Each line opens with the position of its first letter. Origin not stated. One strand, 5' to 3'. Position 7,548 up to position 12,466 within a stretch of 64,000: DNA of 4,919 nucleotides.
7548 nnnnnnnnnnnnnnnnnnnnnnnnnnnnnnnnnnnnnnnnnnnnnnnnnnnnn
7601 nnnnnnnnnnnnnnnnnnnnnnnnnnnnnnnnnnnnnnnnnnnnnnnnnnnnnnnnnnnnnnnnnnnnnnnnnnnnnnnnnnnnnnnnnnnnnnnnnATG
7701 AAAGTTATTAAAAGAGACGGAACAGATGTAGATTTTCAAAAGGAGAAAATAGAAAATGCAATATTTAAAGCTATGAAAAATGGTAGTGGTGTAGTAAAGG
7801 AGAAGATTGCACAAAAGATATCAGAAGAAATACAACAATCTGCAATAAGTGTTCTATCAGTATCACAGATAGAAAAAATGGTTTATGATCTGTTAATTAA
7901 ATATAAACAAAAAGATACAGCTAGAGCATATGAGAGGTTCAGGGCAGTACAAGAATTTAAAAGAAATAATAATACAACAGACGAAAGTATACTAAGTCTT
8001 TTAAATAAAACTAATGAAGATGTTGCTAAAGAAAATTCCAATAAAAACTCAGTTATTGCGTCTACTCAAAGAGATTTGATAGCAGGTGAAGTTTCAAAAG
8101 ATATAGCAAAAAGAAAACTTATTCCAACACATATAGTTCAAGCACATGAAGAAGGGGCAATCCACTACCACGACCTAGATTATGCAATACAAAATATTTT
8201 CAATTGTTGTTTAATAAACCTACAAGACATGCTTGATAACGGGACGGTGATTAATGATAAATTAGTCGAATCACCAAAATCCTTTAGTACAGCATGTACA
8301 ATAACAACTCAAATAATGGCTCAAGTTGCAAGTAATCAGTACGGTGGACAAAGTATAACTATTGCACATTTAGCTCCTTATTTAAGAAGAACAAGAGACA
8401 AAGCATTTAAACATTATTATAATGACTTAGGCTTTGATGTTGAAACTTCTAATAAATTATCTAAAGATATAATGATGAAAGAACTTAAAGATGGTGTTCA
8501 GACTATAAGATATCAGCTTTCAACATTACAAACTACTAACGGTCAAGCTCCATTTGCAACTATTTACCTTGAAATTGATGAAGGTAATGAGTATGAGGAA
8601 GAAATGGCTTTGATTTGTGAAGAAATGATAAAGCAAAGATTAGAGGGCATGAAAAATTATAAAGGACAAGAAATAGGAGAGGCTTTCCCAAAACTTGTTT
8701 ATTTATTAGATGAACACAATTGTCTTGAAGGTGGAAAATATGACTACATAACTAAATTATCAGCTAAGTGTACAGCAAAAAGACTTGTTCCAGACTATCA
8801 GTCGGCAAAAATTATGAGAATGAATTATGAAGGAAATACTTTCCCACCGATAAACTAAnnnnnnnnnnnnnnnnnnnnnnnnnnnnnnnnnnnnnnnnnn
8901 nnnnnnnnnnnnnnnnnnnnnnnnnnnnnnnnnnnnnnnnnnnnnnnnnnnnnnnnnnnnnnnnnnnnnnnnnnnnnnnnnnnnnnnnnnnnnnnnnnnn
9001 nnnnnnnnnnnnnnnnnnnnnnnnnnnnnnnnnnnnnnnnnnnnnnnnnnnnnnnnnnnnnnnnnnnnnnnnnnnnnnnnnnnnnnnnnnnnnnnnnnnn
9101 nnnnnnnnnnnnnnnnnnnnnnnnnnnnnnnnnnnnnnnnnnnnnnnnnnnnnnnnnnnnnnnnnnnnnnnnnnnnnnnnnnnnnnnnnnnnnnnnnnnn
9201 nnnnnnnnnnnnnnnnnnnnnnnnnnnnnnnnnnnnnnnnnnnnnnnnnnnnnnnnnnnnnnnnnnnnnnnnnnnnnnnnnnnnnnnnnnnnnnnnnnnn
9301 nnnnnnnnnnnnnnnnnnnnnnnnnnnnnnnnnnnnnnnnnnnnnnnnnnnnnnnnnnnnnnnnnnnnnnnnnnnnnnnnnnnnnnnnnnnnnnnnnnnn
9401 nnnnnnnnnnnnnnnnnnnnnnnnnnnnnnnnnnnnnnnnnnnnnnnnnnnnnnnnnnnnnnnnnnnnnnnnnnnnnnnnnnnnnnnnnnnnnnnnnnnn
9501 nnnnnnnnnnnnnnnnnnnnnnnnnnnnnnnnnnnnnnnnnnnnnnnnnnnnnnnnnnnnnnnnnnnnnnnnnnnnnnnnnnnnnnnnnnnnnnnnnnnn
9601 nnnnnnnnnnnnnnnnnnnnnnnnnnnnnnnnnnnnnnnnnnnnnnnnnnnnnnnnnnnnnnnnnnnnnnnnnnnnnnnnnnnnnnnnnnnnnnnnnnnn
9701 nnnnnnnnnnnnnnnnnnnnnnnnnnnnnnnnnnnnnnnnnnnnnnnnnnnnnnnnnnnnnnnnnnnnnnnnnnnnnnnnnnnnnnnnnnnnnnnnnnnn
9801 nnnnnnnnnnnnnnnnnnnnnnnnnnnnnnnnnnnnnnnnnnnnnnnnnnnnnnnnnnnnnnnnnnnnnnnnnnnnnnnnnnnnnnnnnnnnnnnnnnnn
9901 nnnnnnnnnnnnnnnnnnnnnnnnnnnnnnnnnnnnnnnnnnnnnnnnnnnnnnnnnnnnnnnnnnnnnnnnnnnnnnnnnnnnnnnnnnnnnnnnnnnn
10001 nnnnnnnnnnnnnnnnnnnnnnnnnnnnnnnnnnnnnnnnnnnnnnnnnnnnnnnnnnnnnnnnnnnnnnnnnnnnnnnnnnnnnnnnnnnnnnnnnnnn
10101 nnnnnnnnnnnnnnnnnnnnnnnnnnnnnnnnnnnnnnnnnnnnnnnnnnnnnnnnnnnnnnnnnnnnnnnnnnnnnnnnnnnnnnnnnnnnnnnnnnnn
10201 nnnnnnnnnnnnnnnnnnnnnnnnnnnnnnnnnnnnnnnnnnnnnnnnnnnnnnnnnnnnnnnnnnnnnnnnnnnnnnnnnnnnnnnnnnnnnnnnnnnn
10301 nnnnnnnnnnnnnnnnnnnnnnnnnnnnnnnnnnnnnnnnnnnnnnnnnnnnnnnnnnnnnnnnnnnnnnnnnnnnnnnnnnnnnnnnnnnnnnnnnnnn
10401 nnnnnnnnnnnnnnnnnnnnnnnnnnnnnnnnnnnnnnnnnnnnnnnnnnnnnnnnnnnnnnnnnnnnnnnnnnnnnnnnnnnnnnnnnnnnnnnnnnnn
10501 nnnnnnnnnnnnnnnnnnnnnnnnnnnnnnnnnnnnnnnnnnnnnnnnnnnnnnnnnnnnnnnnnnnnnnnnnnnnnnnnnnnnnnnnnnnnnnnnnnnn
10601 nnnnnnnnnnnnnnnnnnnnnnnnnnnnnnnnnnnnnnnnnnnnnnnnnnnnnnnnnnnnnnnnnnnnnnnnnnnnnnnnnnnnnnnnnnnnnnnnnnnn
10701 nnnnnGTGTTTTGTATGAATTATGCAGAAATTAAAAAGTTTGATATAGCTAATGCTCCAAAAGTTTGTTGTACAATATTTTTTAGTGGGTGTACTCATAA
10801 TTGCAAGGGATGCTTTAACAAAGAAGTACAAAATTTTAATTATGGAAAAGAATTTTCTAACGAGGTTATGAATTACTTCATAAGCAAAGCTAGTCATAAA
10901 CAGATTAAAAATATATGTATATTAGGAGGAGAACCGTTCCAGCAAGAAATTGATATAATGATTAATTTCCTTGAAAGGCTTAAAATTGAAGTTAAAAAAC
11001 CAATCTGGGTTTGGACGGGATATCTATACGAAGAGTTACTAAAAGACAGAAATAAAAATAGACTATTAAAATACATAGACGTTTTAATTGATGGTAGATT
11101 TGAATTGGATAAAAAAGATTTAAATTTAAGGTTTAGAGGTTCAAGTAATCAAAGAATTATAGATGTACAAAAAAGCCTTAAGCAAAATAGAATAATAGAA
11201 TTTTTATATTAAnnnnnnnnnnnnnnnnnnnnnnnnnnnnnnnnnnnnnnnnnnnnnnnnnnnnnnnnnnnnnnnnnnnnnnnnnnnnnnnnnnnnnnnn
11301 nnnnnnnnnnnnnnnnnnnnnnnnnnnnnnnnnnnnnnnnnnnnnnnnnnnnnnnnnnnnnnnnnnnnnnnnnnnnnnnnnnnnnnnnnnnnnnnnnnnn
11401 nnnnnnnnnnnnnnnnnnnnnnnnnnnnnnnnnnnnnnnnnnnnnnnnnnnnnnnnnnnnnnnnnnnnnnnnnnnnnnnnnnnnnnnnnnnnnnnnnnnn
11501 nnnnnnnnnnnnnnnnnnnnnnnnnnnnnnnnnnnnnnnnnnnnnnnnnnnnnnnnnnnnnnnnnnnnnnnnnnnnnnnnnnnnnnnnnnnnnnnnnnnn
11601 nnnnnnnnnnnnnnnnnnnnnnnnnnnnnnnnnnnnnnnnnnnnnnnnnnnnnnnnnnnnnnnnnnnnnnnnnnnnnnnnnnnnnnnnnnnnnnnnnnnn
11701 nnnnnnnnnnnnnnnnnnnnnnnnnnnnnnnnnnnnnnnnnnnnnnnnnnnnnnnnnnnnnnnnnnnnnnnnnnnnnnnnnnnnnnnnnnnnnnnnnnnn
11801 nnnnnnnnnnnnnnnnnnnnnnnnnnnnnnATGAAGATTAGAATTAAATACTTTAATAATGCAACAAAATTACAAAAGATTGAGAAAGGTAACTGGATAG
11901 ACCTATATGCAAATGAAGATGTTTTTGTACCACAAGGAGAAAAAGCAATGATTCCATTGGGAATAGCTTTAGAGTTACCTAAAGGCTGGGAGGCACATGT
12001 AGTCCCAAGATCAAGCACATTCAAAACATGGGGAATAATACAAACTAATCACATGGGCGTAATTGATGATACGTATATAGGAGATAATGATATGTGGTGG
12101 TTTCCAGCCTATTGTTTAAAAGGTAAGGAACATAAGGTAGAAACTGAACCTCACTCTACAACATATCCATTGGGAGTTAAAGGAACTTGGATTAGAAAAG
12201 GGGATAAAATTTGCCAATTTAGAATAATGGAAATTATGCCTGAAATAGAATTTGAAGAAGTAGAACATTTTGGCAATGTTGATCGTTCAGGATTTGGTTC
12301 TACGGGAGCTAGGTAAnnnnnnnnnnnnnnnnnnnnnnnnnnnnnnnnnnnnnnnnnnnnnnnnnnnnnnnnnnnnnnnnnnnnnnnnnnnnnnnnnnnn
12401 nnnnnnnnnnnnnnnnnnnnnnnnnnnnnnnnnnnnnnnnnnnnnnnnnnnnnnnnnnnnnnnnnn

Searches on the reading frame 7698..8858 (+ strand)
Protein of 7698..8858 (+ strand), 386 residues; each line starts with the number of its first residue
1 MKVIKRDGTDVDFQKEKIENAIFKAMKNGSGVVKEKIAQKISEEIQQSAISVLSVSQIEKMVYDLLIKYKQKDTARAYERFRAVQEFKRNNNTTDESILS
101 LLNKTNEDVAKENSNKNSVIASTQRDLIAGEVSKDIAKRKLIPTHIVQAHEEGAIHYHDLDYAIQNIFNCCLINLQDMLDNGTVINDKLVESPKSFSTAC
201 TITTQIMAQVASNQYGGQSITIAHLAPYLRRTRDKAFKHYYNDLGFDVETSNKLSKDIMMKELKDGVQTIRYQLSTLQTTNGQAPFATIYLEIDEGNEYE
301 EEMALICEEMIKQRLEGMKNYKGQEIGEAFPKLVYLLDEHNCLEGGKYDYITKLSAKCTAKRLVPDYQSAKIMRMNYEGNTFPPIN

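Call 18: search_protein_families(library=phrogs, proteins=[window:7698-8858:+], max_evalue=0.001)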
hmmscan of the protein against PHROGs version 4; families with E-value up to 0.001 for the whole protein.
window:7698-8858:+ (386 aa): 2 families
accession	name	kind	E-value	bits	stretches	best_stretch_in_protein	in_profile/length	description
phrog_487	-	moron, auxiliary metabolic gene and host takeover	1.1e-84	286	1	1-371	4-376/718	NrdD-like anaerobic ribonucleotide reductase large subunit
phrog_11758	-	unknown function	0.00016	21.9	0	10-105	52-138/263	-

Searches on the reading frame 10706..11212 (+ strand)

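Call 18: search_protein_families(library=phrogs, proteins=[window:10706-11212:+], max_evalue=0.001)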
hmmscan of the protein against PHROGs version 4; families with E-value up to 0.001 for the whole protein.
window:10706-11212:+ (168 aa): 4 families
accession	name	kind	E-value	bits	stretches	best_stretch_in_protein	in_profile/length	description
phrog_626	-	DNA, RNA and nucleotide metabolism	1.2e-50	172.4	1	4-164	1-163/164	anaerobic ribonucleotide reductase small subunit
phrog_20267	-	DNA, RNA and nucleotide metabolism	7.6e-09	36.2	1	102-151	1-45/61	anaerobic ribonucleoside reductase small subunit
phrog_2076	-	moron, auxiliary metabolic gene and host takeover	2.5e-07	31.5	1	22-96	34-116/247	QueE-like radical SAM domain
phrog_13987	-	other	5.2e-05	23.7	1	26-121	22-116/274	radical SAM domain-containing protein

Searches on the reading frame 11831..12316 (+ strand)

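Call 18: search_protein_families(library=phrogs, proteins=[window:11831-12316:+], max_evalue=0.001)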
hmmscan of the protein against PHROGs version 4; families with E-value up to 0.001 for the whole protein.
window:11831-12316:+ (161 aa): 1 family
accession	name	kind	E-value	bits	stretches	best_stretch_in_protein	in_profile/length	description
phrog_135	-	DNA, RNA and nucleotide metabolism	9.1e-32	112.1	1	20-160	166-291/463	dUTPase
